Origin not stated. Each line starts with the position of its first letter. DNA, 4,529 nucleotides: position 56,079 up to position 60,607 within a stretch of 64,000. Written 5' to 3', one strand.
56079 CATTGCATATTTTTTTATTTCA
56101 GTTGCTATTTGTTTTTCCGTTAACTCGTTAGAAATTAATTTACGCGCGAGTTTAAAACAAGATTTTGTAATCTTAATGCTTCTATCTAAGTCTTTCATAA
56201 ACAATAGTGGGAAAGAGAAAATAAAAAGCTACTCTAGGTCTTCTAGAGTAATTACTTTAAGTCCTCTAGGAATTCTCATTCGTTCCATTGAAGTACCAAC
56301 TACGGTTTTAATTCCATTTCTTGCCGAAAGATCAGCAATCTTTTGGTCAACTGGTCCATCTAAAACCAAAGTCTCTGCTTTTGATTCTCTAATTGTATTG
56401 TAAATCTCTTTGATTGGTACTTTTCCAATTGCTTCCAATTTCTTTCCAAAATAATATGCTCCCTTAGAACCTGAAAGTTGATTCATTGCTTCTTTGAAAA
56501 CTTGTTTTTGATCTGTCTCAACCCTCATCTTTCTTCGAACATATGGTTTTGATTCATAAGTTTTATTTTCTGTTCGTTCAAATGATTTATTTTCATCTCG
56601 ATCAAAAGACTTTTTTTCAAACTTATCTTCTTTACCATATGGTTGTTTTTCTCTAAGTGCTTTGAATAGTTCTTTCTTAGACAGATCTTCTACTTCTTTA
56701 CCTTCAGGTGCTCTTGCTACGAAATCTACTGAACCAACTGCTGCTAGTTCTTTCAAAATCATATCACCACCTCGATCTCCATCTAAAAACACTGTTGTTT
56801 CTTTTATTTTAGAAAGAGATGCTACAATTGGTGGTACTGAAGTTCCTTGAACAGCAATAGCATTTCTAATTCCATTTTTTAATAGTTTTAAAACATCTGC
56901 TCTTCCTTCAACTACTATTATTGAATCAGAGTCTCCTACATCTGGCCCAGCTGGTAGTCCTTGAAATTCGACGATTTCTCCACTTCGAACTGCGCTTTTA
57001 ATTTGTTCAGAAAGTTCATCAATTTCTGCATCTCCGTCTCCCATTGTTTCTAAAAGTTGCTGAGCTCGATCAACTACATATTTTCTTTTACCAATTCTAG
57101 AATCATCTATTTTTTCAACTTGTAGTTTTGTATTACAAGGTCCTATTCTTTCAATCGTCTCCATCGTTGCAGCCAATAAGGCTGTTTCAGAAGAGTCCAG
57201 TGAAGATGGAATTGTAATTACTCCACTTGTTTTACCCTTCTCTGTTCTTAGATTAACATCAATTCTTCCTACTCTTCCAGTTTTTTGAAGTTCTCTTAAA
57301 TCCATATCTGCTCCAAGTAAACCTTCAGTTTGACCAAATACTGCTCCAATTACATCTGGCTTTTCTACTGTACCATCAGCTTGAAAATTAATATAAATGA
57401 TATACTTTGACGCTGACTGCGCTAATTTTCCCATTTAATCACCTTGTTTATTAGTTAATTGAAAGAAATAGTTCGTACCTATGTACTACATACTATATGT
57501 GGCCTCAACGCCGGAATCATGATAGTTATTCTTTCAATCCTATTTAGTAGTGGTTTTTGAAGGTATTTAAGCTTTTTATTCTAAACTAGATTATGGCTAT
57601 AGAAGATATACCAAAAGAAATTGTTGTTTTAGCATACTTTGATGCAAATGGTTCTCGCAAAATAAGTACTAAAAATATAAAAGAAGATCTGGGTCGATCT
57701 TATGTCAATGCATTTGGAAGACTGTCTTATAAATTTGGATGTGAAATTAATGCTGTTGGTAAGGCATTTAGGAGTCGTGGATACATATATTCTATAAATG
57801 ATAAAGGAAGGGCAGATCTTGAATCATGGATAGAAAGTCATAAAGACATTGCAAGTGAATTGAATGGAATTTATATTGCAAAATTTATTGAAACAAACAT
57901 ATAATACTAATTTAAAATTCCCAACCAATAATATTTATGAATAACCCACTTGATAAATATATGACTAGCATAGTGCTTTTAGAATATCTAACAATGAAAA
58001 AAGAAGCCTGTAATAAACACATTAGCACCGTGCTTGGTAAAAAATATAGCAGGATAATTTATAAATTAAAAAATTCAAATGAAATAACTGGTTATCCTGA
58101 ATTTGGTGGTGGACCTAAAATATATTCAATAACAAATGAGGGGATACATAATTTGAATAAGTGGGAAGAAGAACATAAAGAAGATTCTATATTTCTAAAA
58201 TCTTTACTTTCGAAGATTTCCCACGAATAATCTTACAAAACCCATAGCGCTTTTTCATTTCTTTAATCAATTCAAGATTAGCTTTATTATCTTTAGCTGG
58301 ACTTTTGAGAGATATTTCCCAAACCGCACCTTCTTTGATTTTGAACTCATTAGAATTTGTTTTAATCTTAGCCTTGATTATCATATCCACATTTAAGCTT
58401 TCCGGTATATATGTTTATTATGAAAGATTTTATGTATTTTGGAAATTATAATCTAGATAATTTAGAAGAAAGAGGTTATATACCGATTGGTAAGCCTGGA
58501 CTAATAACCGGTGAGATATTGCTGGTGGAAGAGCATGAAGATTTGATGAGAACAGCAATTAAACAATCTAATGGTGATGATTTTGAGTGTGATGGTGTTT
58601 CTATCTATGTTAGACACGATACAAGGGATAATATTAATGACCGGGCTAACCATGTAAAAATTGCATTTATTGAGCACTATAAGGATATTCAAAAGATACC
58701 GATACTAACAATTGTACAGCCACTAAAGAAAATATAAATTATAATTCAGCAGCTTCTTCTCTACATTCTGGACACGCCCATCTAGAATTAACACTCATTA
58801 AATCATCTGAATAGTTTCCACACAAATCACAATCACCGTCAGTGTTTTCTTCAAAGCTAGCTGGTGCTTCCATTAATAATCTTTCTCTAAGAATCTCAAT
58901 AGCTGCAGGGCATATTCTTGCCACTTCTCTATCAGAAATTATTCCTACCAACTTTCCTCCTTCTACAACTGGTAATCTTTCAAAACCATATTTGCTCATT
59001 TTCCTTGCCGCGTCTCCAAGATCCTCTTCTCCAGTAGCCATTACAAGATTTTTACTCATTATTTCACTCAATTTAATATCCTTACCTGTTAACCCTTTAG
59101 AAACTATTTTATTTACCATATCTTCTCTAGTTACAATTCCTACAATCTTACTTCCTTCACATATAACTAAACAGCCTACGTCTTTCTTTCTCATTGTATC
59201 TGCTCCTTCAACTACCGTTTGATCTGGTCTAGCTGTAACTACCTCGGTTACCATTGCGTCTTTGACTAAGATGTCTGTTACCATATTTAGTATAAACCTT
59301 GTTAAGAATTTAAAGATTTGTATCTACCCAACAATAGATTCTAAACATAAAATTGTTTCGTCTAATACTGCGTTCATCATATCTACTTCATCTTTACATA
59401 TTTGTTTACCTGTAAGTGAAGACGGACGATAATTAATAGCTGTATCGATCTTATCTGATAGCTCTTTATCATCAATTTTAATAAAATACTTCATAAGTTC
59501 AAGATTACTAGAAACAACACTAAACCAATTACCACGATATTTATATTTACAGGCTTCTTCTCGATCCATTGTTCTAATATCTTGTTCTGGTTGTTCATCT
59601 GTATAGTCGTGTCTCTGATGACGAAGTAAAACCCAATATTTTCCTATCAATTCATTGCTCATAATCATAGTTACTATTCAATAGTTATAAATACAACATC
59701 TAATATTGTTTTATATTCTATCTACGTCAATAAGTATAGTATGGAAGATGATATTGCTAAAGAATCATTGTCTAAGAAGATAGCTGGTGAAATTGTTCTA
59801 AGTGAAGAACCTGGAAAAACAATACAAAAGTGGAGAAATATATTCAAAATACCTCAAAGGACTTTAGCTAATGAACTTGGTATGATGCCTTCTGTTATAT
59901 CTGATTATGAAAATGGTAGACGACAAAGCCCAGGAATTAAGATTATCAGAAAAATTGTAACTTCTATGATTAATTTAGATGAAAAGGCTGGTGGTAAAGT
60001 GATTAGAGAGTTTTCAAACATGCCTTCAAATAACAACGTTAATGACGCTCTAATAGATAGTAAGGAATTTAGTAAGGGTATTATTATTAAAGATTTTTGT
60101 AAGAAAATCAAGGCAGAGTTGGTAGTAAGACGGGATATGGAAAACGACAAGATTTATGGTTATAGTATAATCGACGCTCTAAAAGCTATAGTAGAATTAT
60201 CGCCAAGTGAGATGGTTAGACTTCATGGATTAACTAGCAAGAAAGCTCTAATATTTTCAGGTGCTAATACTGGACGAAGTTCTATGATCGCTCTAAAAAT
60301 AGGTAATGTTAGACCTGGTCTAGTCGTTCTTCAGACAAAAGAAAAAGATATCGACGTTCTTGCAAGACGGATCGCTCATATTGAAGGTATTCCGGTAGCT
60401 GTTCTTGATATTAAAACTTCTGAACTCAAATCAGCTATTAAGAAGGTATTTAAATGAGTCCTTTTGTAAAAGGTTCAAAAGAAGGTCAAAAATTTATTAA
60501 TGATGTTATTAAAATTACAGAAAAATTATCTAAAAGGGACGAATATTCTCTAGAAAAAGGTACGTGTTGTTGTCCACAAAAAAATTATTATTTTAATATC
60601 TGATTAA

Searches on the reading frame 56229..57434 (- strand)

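Call 33: search_protein_families(library=pfam, proteins=[window:56229-57434:-], max_evalue=0.00001)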
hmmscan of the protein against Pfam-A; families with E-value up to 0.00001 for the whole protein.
window:56229-57434:- (401 aa): 3 families
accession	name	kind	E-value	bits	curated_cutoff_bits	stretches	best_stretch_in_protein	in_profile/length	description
PF13662.12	Toprim_4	-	5.8e-10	39.7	25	1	171-232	2-72/85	Toprim domain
PF01751.28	Toprim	-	6.3e-06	26.7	23.1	0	172-234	2-80/96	Toprim domain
PF13155.12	Toprim_2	-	8.1e-06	26.6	22.1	0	173-250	1-86/88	Toprim-like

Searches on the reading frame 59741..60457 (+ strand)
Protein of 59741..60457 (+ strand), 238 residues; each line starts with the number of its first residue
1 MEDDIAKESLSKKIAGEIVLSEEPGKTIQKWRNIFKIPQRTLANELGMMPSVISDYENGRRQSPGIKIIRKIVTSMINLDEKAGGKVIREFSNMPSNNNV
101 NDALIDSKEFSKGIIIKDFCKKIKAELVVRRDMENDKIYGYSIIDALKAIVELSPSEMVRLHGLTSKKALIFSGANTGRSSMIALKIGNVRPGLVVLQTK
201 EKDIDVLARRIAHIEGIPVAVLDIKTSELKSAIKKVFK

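Call 3: search_protein_families(library=pfam, proteins=[window:59741-60457:+], max_evalue=1)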
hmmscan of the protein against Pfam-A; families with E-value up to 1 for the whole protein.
window:59741-60457:+ (238 aa): 4 families
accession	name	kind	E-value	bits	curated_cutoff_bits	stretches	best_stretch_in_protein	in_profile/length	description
PF01381.28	HTH_3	-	3.9e-06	27.2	23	1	28-72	1-44/55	Helix-turn-helix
PF12844.13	HTH_19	-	0.001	19.4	30.2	1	25-73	1-48/64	Helix-turn-helix domain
PF13560.12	HTH_31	-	0.007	17.1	27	1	39-70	17-48/64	Helix-turn-helix domain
PF10686.14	YAcAr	-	0.26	11.6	28.2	0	191-221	28-58/66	YspA, cpYpsA-related SLOG family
